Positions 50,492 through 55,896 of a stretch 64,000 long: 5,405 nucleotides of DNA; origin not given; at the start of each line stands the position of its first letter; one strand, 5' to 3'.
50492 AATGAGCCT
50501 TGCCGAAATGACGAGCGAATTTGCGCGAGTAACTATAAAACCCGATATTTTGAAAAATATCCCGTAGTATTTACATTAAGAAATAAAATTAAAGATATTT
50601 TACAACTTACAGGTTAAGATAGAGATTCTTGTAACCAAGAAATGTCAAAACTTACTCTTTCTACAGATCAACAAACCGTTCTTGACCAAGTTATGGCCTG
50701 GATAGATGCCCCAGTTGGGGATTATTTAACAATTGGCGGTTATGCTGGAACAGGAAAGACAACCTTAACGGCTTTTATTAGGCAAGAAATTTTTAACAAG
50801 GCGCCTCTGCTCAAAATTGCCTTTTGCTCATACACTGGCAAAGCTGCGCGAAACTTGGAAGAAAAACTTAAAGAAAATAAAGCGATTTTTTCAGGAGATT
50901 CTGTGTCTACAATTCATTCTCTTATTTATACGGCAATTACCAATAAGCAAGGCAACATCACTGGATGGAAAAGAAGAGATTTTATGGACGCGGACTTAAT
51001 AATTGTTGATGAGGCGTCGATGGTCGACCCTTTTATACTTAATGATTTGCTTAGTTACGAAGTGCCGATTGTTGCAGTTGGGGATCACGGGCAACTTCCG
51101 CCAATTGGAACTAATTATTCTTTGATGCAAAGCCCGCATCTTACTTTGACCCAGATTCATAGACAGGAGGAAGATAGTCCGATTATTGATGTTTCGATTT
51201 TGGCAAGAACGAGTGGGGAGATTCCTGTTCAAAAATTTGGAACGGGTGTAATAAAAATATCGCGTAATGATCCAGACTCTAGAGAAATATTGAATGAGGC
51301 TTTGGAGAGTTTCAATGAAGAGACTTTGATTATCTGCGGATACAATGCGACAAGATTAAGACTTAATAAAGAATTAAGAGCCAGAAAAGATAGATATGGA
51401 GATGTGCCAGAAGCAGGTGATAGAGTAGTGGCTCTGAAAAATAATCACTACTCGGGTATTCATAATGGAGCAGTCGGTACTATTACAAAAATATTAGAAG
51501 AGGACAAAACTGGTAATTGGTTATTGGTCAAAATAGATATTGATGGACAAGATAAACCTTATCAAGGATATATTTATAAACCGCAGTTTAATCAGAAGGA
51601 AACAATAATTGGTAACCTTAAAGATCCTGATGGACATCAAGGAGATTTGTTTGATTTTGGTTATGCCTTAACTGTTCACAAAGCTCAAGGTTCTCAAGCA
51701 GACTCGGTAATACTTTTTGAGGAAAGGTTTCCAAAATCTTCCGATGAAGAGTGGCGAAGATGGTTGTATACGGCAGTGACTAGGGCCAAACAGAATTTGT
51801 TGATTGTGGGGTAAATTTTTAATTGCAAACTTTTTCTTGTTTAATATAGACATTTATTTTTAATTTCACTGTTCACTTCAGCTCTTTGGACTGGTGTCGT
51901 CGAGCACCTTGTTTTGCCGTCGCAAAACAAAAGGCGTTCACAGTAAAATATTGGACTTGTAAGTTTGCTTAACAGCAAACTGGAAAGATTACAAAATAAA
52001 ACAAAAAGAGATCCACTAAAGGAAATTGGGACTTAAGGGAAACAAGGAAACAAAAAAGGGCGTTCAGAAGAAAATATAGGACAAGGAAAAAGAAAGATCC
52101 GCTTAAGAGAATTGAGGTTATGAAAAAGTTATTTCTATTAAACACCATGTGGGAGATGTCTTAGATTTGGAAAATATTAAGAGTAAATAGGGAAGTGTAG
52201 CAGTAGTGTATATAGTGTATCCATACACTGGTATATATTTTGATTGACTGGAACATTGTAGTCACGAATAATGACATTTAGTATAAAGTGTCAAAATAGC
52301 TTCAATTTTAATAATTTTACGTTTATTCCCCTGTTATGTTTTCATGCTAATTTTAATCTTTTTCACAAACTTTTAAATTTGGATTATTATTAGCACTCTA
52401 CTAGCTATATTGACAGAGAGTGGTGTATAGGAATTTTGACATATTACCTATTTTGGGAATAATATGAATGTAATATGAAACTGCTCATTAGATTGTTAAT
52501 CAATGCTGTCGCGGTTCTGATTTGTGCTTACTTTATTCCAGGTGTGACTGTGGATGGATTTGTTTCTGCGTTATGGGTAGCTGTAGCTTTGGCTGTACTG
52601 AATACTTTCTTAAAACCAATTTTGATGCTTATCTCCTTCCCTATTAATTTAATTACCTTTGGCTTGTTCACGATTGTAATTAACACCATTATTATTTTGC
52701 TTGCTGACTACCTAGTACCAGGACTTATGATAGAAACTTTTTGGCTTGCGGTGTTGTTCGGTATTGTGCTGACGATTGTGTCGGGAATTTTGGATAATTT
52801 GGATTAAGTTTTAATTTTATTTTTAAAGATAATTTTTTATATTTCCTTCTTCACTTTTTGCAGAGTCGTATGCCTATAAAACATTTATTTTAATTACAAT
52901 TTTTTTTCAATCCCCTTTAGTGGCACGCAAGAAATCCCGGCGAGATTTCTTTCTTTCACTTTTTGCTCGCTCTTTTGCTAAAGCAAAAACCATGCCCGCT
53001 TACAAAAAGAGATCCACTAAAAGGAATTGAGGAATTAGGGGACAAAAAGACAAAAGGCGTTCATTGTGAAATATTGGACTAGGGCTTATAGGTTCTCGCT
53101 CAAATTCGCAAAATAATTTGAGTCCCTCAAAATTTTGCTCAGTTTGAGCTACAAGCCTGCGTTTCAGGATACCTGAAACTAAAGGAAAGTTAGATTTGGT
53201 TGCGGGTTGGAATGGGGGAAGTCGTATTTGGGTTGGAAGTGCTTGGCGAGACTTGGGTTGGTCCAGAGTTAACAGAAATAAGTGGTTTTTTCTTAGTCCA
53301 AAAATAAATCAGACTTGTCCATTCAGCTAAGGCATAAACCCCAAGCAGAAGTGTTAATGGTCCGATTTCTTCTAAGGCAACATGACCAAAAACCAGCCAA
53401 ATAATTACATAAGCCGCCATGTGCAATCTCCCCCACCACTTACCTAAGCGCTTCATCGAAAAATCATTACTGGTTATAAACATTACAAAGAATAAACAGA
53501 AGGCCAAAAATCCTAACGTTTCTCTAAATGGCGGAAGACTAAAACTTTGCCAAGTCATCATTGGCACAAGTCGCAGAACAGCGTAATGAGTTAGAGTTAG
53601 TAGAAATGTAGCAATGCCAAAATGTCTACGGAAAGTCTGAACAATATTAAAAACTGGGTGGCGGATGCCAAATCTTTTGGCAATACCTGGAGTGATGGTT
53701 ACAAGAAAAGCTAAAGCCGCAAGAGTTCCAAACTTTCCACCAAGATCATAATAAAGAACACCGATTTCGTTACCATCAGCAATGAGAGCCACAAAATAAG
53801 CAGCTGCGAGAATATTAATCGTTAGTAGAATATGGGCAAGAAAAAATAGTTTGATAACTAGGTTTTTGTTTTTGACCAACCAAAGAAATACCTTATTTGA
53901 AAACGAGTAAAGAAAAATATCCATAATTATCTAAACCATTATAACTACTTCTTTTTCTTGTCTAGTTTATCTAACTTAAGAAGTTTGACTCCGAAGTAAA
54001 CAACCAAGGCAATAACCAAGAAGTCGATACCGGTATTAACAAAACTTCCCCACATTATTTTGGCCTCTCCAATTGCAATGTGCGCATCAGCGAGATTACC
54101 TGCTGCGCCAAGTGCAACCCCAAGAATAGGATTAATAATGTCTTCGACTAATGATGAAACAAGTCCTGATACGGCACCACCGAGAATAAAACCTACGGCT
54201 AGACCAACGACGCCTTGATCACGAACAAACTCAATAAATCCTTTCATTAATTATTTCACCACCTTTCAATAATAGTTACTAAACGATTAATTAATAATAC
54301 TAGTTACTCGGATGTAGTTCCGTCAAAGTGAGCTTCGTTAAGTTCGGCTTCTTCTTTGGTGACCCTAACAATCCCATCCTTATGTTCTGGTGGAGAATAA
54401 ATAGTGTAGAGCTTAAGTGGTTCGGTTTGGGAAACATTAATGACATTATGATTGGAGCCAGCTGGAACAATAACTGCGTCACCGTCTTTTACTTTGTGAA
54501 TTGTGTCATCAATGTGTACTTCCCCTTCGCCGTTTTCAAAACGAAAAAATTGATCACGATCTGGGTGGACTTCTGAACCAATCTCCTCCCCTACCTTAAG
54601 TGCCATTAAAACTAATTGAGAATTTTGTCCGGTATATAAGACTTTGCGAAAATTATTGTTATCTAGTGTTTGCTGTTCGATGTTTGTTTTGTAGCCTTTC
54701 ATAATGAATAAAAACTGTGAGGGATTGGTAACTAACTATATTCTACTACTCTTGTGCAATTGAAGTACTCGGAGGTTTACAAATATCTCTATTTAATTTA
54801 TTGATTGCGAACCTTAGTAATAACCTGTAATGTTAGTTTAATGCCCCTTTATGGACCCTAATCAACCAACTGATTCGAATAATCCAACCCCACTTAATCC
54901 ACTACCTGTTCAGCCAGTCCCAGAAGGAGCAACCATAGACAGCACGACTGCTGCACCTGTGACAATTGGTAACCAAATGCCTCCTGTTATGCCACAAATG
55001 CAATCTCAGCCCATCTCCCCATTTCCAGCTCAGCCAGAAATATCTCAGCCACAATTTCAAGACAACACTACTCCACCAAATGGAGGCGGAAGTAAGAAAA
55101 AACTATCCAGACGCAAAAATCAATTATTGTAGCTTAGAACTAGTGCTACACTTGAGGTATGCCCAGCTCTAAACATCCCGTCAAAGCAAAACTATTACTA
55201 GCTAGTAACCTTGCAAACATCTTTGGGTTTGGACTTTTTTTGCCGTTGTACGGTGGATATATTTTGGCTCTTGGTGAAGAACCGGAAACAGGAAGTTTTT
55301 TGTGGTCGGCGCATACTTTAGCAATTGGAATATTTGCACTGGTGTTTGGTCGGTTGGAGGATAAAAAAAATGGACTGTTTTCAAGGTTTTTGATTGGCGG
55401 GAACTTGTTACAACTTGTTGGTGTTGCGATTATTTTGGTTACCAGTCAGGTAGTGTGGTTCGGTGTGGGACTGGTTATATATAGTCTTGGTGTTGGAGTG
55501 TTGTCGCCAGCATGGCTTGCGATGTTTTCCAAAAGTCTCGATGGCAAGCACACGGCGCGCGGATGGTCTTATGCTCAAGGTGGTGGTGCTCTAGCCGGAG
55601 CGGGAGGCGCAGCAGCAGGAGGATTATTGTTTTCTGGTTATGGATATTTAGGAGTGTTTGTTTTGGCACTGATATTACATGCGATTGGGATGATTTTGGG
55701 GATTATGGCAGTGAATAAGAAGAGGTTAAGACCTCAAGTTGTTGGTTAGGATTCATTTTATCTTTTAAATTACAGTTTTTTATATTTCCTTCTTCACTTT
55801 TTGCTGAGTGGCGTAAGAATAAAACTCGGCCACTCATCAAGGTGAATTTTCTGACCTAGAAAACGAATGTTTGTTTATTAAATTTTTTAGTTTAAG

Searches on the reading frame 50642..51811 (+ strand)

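Call 68: search_protein_families(library=pfam, proteins=[window:50642-51811:+], max_evalue=0.001)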
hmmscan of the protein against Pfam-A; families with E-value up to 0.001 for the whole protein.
window:50642-51811:+ (390 aa): 11 families
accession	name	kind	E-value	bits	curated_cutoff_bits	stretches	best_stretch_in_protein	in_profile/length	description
PF13245.12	AAA_19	-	7e-20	72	25.1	1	29-156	14-133/134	AAA domain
PF13604.12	AAA_30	-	6.5e-19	68.9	27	1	7-185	3-165/191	AAA domain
PF13538.12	UvrD_C_2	-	7.8e-18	64.5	27.4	1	340-389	2-52/52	UvrD-like helicase C-terminal domain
PF01443.25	Viral_helicase1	-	5.4e-11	43.2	21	1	320-389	165-227/228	Viral superfamily 1 RNA helicase core domain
PF05970.20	PIF1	-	5.9e-07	29.7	25.9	1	6-136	2-122/223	PIF1-like helicase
PF18335.7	SH3_13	-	1.3e-06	28.5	41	1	246-289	16-59/65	ATP-dependent RecD-like DNA helicase SH3 domain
PF13361.12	UvrD_C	-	1.5e-06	28.3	25.6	1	343-388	290-345/350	UvrD-like helicase C-terminal domain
PF00580.27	UvrD-helicase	-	1.2e-05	25.6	23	1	29-107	16-98/271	UvrD/REP helicase N-terminal domain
PF24883.2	NPHP3_N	-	0.00013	22.7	24.8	1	16-76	11-72/164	Nephrocystin 3, N-terminal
PF05127.21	NAT10_TcmA_helicase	-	0.00036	20.9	22.7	1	35-140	6-113/176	RNA cytidine acetyltransferase NAT10/TcmA, helicase domain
PF13086.12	AAA_11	-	0.00048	20.4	27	0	116-155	213-253/257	AAA domain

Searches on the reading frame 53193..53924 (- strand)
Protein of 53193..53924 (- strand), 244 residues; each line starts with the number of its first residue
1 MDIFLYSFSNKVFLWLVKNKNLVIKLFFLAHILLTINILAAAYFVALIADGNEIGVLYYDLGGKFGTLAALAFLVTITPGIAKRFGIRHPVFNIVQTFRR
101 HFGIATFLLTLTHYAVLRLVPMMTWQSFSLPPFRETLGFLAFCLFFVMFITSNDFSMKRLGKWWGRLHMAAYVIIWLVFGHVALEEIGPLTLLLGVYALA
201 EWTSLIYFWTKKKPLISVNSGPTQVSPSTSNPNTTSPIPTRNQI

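Call 68: search_protein_families(library=pfam, proteins=[window:53193-53924:-], max_evalue=0.001)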
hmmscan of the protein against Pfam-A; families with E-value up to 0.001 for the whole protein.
window:53193-53924:- (244 aa): 1 family
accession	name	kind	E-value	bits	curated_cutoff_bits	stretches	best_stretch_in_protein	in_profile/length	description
PF01794.25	Ferric_reduct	-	6.4e-07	29.9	28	1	70-177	6-119/121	Ferric reductase like transmembrane component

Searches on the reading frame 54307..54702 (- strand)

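Call 68: search_protein_families(library=pfam, proteins=[window:54307-54702:-], max_evalue=0.001)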
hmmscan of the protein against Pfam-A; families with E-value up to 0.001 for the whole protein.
window:54307-54702:- (132 aa): 2 families
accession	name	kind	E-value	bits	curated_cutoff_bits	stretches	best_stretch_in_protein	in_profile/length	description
PF07883.17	Cupin_2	-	5.1e-16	58.6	27.2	1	32-102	2-70/70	Cupin domain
PF02311.25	AraC_binding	-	8e-06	26.1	21.1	1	55-111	29-84/135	AraC-like ligand binding domain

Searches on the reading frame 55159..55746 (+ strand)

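Call 68: search_protein_families(library=pfam, proteins=[window:55159-55746:+], max_evalue=0.001)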
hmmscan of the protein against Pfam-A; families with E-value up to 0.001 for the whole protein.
window:55159-55746:+ (196 aa): 2 families
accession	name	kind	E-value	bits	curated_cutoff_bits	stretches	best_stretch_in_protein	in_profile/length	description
PF07690.21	MFS_1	-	6.6e-15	55.3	33.4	1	14-185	2-172/347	Major Facilitator Superfamily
PF05977.19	MFS_3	-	0.00055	18.9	27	1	49-184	51-188/524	Transmembrane secretion effector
